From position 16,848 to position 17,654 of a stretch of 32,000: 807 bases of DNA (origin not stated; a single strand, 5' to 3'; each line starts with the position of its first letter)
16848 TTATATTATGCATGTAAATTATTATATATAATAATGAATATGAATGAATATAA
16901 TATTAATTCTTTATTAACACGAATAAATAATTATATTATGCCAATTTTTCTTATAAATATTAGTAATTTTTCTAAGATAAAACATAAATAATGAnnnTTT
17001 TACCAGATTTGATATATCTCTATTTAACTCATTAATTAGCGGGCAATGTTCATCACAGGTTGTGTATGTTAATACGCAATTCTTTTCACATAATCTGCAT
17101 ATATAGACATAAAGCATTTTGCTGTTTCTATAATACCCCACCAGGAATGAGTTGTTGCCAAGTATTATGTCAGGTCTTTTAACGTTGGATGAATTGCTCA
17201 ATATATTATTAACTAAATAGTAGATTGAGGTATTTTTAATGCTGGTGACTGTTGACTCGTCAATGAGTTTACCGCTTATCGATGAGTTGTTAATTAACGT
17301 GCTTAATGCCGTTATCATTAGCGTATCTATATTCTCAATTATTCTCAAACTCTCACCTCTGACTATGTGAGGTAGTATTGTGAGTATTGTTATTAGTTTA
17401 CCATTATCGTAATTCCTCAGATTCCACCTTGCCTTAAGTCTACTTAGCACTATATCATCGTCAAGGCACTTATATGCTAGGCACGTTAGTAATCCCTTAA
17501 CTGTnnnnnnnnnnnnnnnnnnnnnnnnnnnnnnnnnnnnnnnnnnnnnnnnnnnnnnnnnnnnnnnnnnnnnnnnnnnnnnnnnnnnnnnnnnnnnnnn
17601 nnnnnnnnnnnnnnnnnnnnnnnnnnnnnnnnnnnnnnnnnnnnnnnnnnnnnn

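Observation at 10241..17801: Paralogous wHTH regulators with a C-terminal CxxCxxxC cluster bracket the apr-sat operon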

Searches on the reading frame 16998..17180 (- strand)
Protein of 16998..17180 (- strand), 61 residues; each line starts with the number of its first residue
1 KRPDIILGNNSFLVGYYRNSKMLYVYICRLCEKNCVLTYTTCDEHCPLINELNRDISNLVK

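Call 86: search_solved_structures(query=A5, max_evalue=10, show_alignments=3)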
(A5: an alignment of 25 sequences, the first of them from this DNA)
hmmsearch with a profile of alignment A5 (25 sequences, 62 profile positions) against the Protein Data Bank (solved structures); distinct sequences matched with E-value up to 10: 11.
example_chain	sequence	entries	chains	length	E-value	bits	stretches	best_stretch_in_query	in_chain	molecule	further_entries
6tjg_A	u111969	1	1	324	0.098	15.5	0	8-26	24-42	Cake8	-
6tjf_A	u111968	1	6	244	0.11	15.3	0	8-26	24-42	Cake6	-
6tje_A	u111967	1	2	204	0.21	14.5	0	8-26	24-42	Cake5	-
9slr_A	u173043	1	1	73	0.26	14.2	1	15-48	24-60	Superfamily Pmag-02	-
6tjd_A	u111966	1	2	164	0.59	13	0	8-26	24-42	Cake4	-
9kh2_A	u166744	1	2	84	0.72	12.8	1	10-34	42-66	Zinc finger and BTB domain-containing protein 20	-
6tjc_A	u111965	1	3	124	2.3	11.1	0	8-26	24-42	Cake3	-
6bgi_A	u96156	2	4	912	6.3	9.8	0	20-48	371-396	Anoctamin-1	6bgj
5nl2_A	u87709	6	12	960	6.7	9.7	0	20-48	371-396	Anoctamin-1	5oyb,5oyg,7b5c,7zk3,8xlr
7b5d_A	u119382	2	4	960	6.7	9.7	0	20-48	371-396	Anoctamin-1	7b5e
8qzc_A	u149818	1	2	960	6.9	9.6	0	20-48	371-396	Anoctamin-1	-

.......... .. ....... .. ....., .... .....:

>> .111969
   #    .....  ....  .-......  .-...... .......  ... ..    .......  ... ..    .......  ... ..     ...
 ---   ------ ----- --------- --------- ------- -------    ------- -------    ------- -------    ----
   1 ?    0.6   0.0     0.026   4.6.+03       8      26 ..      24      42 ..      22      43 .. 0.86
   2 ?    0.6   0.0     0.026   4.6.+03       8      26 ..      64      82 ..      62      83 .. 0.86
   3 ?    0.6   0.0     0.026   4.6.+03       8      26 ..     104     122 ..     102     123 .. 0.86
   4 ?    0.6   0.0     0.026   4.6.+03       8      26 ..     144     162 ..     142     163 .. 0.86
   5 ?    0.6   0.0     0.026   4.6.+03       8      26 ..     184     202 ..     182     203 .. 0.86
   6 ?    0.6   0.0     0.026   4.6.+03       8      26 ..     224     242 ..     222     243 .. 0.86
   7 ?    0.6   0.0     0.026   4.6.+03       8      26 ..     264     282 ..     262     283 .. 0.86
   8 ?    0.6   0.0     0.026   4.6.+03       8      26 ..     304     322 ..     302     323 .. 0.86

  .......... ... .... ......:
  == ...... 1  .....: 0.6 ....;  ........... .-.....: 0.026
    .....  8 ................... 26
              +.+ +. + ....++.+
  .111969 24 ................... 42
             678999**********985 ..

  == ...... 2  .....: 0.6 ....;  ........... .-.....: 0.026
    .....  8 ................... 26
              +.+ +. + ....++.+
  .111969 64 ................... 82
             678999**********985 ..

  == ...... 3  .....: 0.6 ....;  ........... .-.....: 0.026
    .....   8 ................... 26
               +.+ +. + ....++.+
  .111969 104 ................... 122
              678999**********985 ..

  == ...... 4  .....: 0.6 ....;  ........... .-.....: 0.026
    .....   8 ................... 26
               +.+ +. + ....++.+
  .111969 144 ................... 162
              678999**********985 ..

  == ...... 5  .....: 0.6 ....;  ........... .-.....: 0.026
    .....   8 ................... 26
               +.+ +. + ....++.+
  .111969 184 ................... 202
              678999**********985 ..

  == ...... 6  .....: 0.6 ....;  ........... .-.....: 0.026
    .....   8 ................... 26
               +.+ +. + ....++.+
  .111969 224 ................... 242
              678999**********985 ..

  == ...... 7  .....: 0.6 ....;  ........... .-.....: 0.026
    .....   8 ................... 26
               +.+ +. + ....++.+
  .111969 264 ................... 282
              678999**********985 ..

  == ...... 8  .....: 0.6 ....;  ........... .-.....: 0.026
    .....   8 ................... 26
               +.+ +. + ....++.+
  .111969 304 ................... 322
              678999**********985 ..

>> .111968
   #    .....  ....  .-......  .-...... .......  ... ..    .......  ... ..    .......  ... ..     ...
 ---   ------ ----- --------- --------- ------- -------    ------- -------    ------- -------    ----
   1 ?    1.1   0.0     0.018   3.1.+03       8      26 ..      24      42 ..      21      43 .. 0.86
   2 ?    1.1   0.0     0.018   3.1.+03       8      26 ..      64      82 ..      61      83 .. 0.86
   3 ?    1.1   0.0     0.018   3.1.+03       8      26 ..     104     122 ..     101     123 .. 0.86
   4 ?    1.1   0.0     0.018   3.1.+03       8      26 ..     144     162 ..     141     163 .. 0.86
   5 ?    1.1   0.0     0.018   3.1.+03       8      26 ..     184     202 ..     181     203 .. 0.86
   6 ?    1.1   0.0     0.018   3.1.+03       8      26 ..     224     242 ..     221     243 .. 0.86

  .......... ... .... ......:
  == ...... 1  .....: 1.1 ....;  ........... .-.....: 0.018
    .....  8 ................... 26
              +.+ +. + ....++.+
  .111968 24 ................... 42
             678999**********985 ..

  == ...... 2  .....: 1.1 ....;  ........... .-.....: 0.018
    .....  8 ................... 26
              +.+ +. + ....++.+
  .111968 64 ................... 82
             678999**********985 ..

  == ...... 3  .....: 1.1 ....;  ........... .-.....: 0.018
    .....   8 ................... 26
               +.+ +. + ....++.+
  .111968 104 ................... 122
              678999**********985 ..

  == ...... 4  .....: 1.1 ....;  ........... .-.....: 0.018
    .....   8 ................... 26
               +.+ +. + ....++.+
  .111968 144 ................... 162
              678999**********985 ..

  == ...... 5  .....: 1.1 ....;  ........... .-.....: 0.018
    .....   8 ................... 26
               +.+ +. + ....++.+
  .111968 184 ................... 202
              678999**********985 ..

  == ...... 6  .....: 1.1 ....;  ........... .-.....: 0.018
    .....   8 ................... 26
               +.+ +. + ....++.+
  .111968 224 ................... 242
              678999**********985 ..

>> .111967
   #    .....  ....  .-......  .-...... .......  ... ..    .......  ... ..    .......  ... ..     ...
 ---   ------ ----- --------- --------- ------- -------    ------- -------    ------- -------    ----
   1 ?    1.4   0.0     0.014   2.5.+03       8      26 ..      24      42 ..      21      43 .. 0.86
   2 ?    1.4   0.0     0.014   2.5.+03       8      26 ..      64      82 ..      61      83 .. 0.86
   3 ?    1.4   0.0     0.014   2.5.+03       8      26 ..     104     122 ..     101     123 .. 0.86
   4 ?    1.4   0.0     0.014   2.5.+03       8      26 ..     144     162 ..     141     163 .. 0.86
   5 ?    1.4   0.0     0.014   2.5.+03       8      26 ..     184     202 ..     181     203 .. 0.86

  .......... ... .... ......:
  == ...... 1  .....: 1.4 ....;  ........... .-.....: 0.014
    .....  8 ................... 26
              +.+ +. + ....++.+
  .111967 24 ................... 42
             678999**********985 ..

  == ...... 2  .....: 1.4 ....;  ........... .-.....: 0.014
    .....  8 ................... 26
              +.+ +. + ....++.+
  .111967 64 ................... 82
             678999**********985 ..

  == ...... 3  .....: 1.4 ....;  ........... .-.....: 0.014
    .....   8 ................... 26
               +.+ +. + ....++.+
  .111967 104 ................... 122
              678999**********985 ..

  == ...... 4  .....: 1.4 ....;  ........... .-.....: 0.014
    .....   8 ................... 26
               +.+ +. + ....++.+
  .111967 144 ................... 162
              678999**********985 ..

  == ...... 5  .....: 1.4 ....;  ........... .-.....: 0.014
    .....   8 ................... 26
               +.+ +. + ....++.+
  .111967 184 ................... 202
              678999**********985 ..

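Call 87: search_protein_families(library=pfam, alignment_id=A5, max_evalue=1)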
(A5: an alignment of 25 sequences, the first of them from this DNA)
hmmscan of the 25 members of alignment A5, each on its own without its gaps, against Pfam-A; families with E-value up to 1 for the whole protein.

A. member 1, seq(61 aa): 1 family
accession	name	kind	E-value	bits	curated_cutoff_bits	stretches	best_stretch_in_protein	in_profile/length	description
PF22134.1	DM_Arn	-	0.12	13.1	26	1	5-34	32-62/79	DNA Mimic Protein Arn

B. families by the number of members that match (of 25 scanned): 10 families
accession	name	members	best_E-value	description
PF22134.1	DM_Arn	2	0.018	DNA Mimic Protein Arn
PF18585.7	zf-CCCH_6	1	0.013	Chromatin remodeling factor Mit1 C-terminal Zn finger 2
PF13540.12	RCC1_2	1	0.021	Regulator of chromosome condensation (RCC1) repeat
PF23011.2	PHD-1st_NSD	1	0.023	Histone-lysine N-methyltransferase NSD-like, PHD zinc finger 1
PF14220.11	DUF4329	1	0.027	Domain of unknown function (DUF4329)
PF25420.1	zf-C2H2_ZN292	1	0.055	ZN292-like C2H2 zinc finger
PF21375.2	POT1_C_insert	1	0.07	Protection of telomeres protein 1 (POT1), C-terminal insertion domain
PF25413.1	Rossman_Mical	1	0.1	Mical, Rossman domain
PF21817.3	CapR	1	0.11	CapR homology domain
PF13696.11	zf-CCHC_2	1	0.24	Zinc knuckle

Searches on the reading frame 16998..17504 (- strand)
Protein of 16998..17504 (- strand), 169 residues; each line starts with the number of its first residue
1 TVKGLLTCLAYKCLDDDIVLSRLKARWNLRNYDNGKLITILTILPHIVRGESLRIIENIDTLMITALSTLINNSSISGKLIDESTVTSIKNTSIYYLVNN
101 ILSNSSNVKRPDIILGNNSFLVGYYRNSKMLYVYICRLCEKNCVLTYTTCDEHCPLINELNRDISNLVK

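Call 61: predict_structure(alignment_id=A2)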
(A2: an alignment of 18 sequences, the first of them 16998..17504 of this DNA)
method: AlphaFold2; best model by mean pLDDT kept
length: 169 residues; sequences in the alignment: 18
mean_pLDDT: 77.0   pTM: 0.60
mean pLDDT of the five models: 77.0, 74.1, 73.4, 69.3, 65.7
residues with pLDDT >= 90: 27; 70-90: 97; 50-70: 38; < 50: 7
segments of 3 or more residues with pLDDT < 50: 103-107
pLDDT, mean of each block of 10 residues (from residue 1): 91 93 90 88 81 82 84 62 83 81 52 75 79 75 70 64 56
secondary structure, 60 per line:
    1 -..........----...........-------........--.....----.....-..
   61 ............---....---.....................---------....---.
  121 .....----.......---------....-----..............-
elements in order: H2-11 H16-26 H34-41 H44-48 H53-57 H59-72 H76-79 H83-103 E113-116 E120-125 E130-136 E146-149 H155-168

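Call 63: fold_search(model_id=the predicted structure, library=pdb)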
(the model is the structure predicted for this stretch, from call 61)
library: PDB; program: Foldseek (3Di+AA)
matches with E <= 10: 66; with E <= 0.001: 0
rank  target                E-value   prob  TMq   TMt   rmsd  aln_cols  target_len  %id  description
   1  3ut4_A                1.1e+00  0.07  0.16  0.18  11.5       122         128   17  Structural view of a non Pfam singleton and crystal packing analysis (released 2012-03-28)
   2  6j8v_D                2.3e+00  0.06  0.16  0.11  11.3       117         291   13  Structure of MOEN5-SSO7D fusion protein in complex with ligand 2 (released 2019-04-17)
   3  1dbz_C                2.9e+00  0.03  0.15  0.10  11.7       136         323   13  C153S MUTANT OF PEA FRUCTOSE-1,6-BISPHOSPHATASE (released 1999-12-03)
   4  7buw_A                3.1e+00  0.06  0.20  0.12  14.5       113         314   16  Eucommia ulmoides TPT3 mutant -C94Y/A95F (released 2021-02-17)
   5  6j8w_D                3.1e+00  0.05  0.17  0.11  11.3       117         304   12  Structure of MOEN5-SSO7D fusion protein in complex with lig 1 (released 2019-04-17)
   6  7xsg_A                3.3e+00  0.07  0.14  0.06   8.6        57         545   24  Crystal structure of ClAgl29B (released 2023-01-18)
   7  7xsh_A                3.9e+00  0.07  0.14  0.06   8.6        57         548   23  Crystal structure of ClAgl29B bound with L-glucose (released 2023-01-18)
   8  5hy3_A                3.9e+00  0.04  0.18  0.13  13.5       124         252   14  Crystal structure of Escherichia coli toxin LsoA in complex with T4 phage antitoxin Dmd (released 2016-06-22)
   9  5b03_C                4.1e+00  0.04  0.17  0.13  11.5       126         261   13  Structure of MoeN5-Sso7d fusion protein in complex with geranyl pyrophosphate (released 2016-03-23)
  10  6eri_BT               4.3e+00  0.06  0.20  0.28  14.8       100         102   17  Structure of the chloroplast ribosome with chl-RRF and hibernation-promoting factor (released 2018-04-18)
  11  5b02_D                4.3e+00  0.04  0.17  0.11  11.2       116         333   12  Structure of the prenyltransferase MoeN5 with a fusion protein tag of Sso7d (released 2016-03-23)
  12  9e2t_G                4.6e+00  0.05  0.18  0.26  11.4        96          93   11  Structure of a de novo designed interleukin-21 mimetic complex with IL-21R and IL-2Rg (released 2025-09-24)
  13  5jb3_8                4.8e+00  0.05  0.14  0.17   7.0        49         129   12  Cryo-EM structure of a full archaeal ribosomal translation initiation complex in the P-REMOTE conformation (released 2016-11-30)
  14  3iey_B                4.8e+00  0.04  0.15  0.16   9.0        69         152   25  Crystal Structure of the functional Nanoarchaeum equitans tRNA splicing endonuclease (released 2009-09-01)
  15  2zkc                  4.8e+00  0.04  0.18  0.14  13.8       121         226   11  Crystal structure of human estrogen-related receptor gamma ligand binding domain complex with bisphenol Z (released 2009-03-17)
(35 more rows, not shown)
